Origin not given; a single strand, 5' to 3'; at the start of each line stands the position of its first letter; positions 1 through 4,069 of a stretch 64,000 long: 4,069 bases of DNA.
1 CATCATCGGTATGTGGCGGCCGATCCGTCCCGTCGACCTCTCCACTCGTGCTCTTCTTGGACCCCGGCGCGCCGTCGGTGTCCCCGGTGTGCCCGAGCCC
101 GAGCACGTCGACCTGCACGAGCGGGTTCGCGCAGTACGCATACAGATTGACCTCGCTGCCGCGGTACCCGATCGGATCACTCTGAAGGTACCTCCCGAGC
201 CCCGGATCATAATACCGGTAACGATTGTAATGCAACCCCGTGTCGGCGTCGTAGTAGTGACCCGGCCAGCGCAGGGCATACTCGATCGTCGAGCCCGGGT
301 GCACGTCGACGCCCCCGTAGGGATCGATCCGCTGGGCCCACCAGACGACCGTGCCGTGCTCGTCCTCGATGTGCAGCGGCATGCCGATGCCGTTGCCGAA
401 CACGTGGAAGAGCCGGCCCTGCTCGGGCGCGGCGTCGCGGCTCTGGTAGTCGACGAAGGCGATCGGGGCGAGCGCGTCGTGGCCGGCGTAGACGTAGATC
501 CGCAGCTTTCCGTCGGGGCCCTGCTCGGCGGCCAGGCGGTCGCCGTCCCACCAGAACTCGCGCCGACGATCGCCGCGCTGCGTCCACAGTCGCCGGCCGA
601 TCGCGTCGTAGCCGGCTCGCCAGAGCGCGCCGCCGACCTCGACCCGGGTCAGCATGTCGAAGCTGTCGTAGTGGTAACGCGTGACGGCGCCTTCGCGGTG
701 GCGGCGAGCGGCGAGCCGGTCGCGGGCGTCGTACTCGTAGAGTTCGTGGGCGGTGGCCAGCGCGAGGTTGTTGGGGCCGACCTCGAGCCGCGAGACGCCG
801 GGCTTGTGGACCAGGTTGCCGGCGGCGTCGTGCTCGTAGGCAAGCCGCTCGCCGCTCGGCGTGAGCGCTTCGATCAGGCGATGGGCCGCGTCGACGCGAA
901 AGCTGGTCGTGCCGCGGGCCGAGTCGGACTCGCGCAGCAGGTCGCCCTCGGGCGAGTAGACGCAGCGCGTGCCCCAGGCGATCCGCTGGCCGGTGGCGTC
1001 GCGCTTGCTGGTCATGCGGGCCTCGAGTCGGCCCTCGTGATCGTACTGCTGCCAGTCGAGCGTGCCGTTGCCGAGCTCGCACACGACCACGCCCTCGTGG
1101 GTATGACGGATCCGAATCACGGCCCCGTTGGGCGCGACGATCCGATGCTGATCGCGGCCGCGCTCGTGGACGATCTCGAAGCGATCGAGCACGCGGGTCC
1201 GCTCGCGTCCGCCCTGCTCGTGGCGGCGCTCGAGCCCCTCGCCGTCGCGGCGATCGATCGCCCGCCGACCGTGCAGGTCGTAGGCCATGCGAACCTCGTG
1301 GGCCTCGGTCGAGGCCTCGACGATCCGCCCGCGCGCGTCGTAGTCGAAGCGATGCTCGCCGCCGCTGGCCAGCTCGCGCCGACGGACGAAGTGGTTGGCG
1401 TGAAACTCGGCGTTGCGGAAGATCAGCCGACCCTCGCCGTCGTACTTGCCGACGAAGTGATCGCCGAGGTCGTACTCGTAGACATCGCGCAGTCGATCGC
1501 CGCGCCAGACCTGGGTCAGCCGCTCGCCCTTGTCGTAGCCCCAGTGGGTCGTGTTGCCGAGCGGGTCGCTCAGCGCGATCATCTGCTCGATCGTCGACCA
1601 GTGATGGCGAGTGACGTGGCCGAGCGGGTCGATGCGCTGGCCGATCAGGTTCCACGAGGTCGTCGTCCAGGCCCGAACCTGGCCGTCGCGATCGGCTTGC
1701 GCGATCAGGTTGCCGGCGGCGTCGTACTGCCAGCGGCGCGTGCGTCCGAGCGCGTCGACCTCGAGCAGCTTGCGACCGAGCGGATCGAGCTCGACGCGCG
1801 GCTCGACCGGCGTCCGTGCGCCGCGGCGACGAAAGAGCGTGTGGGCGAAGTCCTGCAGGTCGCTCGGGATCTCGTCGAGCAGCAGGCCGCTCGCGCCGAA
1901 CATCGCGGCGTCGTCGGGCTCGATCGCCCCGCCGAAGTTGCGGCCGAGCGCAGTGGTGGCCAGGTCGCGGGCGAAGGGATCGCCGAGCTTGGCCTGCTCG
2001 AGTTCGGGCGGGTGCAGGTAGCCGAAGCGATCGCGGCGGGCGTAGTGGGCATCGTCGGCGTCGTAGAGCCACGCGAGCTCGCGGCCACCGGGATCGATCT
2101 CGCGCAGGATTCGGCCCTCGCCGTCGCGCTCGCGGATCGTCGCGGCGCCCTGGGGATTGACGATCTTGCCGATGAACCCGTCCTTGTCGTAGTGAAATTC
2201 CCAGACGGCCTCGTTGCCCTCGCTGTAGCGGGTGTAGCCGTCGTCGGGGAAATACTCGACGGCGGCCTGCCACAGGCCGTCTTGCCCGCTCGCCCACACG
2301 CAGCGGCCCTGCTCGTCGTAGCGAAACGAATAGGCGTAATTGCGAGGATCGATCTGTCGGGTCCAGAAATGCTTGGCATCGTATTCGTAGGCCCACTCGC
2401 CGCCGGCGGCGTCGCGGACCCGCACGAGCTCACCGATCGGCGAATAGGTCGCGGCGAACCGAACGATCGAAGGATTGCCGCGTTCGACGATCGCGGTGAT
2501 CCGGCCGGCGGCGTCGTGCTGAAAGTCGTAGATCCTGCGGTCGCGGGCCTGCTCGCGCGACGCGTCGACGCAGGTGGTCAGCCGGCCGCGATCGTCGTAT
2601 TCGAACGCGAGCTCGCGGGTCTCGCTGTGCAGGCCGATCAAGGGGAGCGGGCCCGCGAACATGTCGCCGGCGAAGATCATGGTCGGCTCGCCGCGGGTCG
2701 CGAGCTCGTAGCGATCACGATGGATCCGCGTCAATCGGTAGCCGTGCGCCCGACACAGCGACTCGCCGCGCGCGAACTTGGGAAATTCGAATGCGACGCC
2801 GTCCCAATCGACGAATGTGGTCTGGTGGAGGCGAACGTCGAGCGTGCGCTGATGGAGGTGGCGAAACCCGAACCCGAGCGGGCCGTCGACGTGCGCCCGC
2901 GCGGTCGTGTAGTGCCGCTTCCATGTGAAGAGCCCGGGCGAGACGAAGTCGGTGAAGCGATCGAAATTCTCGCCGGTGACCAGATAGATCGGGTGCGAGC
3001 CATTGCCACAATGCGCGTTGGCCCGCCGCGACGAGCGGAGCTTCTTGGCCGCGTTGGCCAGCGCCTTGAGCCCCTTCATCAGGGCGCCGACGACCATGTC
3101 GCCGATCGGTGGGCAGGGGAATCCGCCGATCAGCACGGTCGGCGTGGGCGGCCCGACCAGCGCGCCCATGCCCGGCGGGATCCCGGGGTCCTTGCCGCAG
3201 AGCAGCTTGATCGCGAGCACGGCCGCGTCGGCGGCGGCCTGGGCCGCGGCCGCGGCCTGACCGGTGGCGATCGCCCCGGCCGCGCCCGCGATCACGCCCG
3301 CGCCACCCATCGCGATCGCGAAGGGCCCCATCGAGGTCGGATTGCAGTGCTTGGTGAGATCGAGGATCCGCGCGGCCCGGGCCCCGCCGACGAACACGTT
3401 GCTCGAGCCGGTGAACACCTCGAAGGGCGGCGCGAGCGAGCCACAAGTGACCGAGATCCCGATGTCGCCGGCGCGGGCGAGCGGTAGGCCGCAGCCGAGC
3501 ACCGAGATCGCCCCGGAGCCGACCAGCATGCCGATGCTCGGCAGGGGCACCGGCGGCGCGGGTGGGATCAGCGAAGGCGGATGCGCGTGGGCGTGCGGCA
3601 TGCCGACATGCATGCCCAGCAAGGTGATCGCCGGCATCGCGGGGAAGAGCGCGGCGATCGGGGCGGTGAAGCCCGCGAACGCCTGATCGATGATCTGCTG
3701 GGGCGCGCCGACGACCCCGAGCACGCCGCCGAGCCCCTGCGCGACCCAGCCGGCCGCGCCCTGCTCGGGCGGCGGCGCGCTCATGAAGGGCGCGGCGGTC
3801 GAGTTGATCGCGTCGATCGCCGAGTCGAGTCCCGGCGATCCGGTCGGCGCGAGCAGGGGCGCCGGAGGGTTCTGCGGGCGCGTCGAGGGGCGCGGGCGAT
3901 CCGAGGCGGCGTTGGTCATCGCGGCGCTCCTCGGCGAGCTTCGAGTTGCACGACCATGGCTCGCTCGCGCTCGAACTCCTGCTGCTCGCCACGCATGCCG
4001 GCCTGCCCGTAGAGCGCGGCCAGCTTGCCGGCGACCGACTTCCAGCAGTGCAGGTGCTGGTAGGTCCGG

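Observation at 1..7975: Five-gene operon ending in a PAAR-like/RHS toxin. Upstream are a coupled cytoplasmic gene, a TPR lipoprotein and a split DUF4331 pair. The toxin tip lies outside the window.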

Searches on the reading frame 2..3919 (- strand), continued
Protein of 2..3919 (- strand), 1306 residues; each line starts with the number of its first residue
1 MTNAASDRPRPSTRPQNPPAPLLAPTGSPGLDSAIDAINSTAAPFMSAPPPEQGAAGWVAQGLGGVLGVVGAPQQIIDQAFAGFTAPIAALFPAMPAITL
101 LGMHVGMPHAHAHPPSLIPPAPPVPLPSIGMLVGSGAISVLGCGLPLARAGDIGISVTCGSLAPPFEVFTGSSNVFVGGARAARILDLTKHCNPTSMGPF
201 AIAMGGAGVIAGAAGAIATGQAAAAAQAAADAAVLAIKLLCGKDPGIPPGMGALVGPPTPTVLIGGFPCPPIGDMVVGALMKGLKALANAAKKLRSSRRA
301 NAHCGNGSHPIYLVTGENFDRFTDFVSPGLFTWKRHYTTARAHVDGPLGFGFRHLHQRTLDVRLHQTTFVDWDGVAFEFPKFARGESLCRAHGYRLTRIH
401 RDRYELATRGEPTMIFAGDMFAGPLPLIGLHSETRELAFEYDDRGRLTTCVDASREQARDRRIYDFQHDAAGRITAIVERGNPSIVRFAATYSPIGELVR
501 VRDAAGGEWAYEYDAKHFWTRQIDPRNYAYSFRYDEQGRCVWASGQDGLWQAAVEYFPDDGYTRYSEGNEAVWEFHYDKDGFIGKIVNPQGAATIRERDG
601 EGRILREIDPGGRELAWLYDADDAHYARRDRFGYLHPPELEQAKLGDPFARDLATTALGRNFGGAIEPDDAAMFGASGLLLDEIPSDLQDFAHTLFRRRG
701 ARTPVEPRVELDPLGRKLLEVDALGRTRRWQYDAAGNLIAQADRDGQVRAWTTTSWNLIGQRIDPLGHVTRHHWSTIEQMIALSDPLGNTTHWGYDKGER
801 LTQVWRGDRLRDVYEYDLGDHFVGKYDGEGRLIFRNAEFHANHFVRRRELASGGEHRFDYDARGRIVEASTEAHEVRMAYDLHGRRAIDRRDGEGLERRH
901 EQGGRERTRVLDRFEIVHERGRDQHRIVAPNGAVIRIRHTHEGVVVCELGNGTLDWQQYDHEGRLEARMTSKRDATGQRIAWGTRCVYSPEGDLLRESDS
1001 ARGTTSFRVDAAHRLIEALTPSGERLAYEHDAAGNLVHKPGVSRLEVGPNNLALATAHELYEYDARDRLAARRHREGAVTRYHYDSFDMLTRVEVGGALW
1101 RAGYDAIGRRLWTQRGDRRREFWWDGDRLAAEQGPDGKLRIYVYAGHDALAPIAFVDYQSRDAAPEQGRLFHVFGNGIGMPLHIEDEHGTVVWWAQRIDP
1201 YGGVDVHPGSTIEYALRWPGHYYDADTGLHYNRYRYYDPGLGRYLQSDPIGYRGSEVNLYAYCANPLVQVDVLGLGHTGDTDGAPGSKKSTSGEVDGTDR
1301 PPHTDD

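Call 34: find_encoding_contigs(protein=P0201, flank=8000, max_places=2)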
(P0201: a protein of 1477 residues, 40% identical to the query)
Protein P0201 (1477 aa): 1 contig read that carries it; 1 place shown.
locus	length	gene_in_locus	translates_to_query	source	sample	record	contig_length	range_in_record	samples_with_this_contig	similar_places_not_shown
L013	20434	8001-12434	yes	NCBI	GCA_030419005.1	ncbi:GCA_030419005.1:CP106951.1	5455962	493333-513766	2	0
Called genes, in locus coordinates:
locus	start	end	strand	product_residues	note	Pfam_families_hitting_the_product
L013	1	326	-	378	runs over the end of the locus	PF00465:Fe-ADH, PF13685:Fe-ADH_2, PF25137:ADH_Fe_C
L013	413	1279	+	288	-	-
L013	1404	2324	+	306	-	PF20434:BD-FAE, PF07859:Abhydrolase_3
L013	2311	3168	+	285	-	PF13279:4HBT_2, PF03061:4HBT, PF00583:Acetyltransf_1, PF13673:Acetyltransf_10, PF13508:Acetyltransf_7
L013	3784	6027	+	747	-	PF05954:Phage_GPD, PF04717:Phage_base_V, PF22178:Gp5_trimer_C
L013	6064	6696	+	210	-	-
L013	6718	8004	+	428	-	PF13424:TPR_12 (faint)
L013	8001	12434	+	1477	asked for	PF05488:PAAR_motif, PF20148:DUF6531, PF05593:RHS_repeat (faint), PF25023:TEN_YD-shell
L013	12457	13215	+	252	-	-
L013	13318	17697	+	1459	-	PF05488:PAAR_motif, PF20148:DUF6531, PF05593:RHS_repeat (faint), PF25023:TEN_YD-shell, PF14410:GH-E (weak)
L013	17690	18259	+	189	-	PF05076:SUFU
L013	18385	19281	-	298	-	PF05742:TANGO2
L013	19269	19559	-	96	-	PF16290:DUF4936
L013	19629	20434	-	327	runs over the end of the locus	PF01571:GCV_T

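Call 57: search_protein_families(library=pfam, proteins=[L013:6064-6693:+], max_evalue=10)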
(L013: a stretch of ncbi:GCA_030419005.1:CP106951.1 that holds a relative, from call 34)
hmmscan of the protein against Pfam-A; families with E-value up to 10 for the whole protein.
L013:6064-6693:+ (210 aa): 3 families
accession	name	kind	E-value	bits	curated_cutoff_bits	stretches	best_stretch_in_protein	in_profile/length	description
PF05198.21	IF3_N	-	0.12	13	26.9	1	136-164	26-54/70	Translation initiation factor IF-3, N-terminal domain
PF04717.18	Phage_base_V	-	0.13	13.1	23.8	1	51-86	2-37/75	Type VI secretion system/phage-baseplate injector OB domain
PF14444.12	S1-like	-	0.18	12.3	25.2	1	83-99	27-43/58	S1-like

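Call 76: search_solved_structures(query=P0121, max_evalue=0.00001)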
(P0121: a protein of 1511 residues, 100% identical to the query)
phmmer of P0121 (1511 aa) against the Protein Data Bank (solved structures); distinct sequences matched with E-value up to 0.00001: 18.
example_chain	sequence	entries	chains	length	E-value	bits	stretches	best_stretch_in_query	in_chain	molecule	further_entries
8h8a_A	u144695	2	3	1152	3e-50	174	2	749-1274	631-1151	Putative Rhs-family protein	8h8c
7q97_A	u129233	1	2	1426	4.1e-49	170.2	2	955-1289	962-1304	Rhs family protein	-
8h8b_A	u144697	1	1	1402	2.2e-48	167.8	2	749-1270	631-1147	Putative Rhs-family protein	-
8uy4_A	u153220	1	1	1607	2.4e-36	127.9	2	1166-1290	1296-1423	Tse15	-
8qja_A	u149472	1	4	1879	3.6e-35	124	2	945-1275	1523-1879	Putative type VI secretion system YD repeat-containing Rhs element Vgr protein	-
8uxt_A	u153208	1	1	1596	4e-35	123.8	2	1166-1290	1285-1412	Tse15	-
7pq5_L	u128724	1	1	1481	1.6e-34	121.8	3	1078-1276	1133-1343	Tre23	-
8qjc_A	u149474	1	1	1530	3.8e-30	107.3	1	1060-1279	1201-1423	T6SS-associated Rhs core and toxin domain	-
8qjb_A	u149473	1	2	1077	1.1e-29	105.8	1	1060-1275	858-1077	T6SS-associated Rhs core domain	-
8qjd_A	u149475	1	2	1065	4.9e-29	103.7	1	1060-1275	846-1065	Salmonella bongori Rhs core domain (residues 360-1420)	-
9pt5_A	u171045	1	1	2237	2.3e-17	65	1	966-1274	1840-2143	Teneurin-like protein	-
8cp6_B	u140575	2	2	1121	3.4e-17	64.4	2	1169-1273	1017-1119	Toxin protein Tse5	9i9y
9ifo_A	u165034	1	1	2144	4.7e-17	63.9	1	966-1269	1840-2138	Teneurin-Like Protein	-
6h6e_F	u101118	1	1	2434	1.1e-06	29.6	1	1166-1277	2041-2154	TcdB2,TccC3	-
6suf_F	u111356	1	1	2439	1.1e-06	29.6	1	1166-1277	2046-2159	TcdB2,TccC3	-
6sup_A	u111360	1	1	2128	3.7e-06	27.8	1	1166-1275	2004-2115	TcdB2,TccC3,Cell division control protein 42 homolog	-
6suq_A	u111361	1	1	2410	6.4e-06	27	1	1166-1275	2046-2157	TcdB2,TccC3,Genome polyprotein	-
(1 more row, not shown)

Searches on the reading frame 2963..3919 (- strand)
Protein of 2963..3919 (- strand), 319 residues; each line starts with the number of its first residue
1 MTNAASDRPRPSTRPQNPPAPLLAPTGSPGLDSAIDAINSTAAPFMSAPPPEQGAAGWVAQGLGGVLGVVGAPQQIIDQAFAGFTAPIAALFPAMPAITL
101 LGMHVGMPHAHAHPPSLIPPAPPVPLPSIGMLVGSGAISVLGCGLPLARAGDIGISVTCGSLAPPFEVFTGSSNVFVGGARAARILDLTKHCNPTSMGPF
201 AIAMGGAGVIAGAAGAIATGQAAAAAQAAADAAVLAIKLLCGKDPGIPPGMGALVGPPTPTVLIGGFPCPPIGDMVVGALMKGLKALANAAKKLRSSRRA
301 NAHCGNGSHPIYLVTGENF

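Call 28: search_protein_families(library=pfam, proteins=[window:2963-3919:-], max_evalue=1)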
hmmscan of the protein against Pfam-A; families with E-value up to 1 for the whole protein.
seq(319 aa): 1 family
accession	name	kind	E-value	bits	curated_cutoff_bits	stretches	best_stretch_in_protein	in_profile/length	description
PF05488.18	PAAR_motif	-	2e-09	38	27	2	133-191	11-64/70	PAAR motif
